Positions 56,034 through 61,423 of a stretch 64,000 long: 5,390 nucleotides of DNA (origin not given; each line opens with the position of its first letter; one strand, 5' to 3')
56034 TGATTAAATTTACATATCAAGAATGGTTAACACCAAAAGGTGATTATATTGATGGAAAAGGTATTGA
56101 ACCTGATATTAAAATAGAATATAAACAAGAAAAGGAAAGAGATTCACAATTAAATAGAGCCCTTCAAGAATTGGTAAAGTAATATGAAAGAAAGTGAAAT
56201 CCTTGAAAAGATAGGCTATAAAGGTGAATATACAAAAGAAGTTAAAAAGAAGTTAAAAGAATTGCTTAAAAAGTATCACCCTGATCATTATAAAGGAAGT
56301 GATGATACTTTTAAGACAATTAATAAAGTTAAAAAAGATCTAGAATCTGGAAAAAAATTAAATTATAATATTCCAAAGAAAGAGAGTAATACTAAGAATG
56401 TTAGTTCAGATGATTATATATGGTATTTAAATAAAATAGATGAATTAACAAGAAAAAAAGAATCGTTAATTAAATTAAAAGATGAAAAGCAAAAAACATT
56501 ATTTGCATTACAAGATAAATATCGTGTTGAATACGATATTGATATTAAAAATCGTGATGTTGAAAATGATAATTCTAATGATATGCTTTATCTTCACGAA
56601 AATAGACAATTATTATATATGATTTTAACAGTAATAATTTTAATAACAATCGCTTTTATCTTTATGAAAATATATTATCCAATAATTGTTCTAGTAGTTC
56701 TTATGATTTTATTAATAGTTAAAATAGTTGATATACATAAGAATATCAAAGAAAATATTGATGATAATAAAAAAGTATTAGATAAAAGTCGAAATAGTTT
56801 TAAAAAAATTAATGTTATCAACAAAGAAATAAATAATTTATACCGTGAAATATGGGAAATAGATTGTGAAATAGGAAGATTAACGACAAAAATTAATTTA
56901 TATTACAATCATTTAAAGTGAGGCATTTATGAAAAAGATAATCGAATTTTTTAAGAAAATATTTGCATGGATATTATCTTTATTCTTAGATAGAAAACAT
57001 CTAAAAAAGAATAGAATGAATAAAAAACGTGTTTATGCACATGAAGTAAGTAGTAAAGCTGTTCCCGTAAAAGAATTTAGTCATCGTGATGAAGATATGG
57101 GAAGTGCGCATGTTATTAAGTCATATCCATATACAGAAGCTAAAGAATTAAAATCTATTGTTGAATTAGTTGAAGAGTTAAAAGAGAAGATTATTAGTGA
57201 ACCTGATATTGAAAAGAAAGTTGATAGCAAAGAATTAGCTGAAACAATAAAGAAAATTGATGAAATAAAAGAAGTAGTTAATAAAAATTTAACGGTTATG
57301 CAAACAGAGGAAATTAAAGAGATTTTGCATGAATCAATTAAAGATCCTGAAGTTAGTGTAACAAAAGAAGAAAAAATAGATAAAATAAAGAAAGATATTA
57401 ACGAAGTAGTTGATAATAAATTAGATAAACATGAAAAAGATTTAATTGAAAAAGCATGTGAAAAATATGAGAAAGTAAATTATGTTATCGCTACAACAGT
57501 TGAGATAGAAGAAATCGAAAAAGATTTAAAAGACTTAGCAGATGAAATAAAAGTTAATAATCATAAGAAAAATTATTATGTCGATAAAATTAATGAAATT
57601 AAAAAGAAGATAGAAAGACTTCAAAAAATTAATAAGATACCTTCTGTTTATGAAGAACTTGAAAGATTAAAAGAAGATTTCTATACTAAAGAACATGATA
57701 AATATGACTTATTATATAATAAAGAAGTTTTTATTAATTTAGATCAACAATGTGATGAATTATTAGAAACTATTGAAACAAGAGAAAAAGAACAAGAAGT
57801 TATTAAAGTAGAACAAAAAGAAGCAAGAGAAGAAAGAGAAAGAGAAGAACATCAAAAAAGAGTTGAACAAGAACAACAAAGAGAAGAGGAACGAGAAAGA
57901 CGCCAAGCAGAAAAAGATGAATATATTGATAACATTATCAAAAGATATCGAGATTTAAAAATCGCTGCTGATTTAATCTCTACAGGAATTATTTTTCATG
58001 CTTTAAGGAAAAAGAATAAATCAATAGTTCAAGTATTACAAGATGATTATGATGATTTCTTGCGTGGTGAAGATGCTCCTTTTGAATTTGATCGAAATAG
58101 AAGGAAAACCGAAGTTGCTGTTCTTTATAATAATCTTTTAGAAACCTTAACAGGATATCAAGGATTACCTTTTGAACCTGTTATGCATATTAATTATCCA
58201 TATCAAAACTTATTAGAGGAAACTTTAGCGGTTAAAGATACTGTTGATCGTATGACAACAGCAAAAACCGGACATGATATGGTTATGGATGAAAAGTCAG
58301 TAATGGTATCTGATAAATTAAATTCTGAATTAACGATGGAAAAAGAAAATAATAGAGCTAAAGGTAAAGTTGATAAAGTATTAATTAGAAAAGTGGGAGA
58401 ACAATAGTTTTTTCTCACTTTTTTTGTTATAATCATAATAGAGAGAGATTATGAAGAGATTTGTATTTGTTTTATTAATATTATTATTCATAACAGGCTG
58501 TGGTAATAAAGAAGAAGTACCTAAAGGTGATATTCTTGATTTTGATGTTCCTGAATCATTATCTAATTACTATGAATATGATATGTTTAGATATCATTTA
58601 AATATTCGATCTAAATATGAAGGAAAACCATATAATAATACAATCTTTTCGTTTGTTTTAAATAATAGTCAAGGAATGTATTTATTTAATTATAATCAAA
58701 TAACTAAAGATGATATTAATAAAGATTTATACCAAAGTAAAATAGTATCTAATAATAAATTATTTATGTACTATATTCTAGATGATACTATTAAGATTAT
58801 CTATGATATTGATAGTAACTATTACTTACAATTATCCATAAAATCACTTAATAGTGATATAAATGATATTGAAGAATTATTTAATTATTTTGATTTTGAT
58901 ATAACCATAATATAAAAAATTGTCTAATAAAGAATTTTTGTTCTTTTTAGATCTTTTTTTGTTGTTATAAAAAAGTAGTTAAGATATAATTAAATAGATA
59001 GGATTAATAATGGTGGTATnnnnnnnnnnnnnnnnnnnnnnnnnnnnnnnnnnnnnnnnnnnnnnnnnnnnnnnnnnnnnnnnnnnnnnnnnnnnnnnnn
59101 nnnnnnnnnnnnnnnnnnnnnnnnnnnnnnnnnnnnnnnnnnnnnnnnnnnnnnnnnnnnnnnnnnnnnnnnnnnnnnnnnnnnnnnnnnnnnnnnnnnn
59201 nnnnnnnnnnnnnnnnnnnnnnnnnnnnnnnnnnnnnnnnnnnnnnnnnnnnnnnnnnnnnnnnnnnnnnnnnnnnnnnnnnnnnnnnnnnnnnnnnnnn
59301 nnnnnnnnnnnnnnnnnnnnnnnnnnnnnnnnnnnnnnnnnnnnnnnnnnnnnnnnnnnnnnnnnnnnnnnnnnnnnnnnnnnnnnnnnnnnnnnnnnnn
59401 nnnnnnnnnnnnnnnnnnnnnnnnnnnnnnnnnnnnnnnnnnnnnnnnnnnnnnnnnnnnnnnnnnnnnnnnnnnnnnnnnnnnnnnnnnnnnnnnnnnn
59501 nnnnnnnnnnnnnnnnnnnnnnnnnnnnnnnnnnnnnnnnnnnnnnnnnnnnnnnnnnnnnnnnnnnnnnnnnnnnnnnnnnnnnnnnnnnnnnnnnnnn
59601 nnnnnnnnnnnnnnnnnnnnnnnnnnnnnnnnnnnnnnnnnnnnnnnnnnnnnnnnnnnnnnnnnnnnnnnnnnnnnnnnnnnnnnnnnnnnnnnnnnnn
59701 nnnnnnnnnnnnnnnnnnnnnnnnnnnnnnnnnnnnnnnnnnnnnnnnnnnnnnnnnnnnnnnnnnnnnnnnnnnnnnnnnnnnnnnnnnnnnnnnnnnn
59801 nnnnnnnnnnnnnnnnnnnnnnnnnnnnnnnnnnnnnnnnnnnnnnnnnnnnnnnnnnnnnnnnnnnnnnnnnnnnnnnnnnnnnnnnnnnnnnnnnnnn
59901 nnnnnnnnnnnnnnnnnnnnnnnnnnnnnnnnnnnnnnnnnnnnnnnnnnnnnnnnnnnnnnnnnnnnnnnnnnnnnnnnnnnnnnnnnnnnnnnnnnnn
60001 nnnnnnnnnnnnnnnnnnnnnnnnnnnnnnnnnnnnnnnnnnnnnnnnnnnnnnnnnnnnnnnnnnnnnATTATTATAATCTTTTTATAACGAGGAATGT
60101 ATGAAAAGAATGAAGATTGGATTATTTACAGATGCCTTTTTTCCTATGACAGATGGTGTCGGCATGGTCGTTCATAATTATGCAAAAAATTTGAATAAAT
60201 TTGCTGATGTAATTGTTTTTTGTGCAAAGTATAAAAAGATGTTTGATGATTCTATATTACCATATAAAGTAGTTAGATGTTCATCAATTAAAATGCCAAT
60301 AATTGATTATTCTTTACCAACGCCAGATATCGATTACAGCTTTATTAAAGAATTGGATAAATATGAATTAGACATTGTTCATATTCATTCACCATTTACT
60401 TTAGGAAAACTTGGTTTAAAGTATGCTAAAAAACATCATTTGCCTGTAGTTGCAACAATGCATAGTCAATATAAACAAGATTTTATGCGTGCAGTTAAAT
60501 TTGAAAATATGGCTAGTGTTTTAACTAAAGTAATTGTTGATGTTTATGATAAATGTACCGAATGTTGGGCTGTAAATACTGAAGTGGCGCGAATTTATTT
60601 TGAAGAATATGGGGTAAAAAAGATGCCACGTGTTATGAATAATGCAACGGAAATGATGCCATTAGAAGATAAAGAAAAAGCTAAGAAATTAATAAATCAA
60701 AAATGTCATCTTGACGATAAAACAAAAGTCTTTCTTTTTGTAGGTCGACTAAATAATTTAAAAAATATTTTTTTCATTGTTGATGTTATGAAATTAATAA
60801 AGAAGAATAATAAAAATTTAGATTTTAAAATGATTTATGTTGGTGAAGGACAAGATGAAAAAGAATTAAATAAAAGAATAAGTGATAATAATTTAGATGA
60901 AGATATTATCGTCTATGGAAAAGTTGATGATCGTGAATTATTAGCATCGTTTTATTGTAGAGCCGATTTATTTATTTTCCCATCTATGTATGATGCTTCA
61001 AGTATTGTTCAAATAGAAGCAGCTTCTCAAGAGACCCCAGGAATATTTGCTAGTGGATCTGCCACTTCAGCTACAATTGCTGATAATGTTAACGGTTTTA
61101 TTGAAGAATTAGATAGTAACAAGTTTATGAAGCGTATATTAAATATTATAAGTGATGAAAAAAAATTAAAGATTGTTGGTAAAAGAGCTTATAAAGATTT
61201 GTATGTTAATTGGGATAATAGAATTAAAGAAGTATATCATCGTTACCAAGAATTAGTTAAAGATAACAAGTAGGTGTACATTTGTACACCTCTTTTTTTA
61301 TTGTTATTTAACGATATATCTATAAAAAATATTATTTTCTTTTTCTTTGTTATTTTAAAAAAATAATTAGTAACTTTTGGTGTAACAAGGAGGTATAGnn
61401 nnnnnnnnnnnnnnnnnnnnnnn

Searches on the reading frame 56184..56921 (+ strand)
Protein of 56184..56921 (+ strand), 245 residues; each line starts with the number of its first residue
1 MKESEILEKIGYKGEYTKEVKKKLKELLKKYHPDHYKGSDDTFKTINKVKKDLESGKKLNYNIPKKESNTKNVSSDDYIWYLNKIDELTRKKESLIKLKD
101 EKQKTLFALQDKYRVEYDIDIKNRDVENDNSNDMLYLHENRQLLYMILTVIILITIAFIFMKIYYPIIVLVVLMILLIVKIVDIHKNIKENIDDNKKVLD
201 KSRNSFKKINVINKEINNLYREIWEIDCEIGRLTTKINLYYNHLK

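Call 39: search_protein_families(library=pfam, max_evalue=0.1, proteins=[window:56184-56921:+])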
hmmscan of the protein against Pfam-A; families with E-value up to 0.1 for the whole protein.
window:56184-56921:+ (245 aa): 5 families
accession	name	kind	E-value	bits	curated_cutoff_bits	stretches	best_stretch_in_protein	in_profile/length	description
PF00226.36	DnaJ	-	6.8e-05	23.3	27.8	1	17-56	14-56/63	DnaJ domain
PF20773.4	InhA-like_MAM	-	0.03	14.3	26.9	1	54-134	15-94/191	Immune inhibitor A-like, MAM domain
PF24677.1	DUF7657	-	0.051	12.7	26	1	135-191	180-236/401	Domain of unknown function (DUF7657)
PF11488.14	Lge1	-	0.055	14.1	25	1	192-235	9-51/71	Transcriptional regulatory protein LGE1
PF10046.14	BLOC1_2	-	0.059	14.2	33.4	1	183-236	27-80/96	Biogenesis of lysosome-related organelles complex-1 subunit 2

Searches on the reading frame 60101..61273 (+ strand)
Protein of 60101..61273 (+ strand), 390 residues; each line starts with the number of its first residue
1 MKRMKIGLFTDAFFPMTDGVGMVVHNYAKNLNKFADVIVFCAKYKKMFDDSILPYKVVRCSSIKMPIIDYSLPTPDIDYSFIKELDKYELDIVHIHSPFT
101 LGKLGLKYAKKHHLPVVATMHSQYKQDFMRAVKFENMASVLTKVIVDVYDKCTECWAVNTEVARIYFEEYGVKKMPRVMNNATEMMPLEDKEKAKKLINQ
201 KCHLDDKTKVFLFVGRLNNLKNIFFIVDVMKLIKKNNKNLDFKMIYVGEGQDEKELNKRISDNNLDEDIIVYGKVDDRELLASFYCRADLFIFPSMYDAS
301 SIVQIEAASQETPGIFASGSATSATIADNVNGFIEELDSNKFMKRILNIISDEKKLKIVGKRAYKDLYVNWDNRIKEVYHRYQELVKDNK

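Call 51: find_encoding_contigs(protein=window:60101-61273:+, flank=10000, max_places=2)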
Protein window:60101-61273:+ (390 aa): 1 contig read that carries it; 1 place shown.
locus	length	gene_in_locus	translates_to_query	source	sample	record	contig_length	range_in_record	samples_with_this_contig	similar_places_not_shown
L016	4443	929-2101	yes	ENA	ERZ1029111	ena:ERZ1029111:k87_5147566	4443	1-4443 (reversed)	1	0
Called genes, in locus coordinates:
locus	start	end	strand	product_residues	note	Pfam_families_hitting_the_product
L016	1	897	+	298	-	?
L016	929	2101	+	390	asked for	PF13439:Glyco_transf_4, PF20706:GT4-conflict (weak), PF00534:Glycos_transf_1, PF13692:Glyco_trans_1_4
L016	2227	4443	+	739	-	?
